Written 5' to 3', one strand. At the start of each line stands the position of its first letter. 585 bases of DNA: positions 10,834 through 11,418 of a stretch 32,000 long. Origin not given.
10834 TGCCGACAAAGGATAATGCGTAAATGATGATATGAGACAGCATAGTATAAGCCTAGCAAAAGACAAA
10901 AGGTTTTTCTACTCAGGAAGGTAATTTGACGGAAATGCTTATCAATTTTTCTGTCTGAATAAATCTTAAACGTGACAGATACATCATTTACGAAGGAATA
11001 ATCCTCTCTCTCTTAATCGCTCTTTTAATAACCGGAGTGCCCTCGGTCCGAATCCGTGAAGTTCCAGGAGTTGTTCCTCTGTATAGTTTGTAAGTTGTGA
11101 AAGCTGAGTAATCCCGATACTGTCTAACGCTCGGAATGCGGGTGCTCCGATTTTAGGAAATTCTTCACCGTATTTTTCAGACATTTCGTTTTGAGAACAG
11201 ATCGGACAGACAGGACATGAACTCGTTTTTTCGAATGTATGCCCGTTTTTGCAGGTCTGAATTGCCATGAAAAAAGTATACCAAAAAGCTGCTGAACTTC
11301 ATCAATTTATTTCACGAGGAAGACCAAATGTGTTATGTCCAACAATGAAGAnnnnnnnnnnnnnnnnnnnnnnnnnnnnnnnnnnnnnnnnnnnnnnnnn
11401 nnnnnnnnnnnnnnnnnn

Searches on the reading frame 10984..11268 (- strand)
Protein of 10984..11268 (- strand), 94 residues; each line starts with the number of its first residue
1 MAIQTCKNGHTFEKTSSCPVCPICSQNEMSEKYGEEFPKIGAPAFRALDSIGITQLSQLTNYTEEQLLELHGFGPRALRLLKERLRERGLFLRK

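Call 71: search_protein_families(library=pfam, proteins=[window:10984-11268:-], max_evalue=0.001)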
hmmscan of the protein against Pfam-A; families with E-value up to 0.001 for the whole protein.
window:10984-11268:- (94 aa): 1 family
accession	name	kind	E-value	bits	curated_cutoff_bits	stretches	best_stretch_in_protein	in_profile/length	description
PF03118.21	RNA_pol_A_CTD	-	3.6e-05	23.8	23.8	1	44-86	24-66/67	Bacterial RNA polymerase, alpha chain C terminal domain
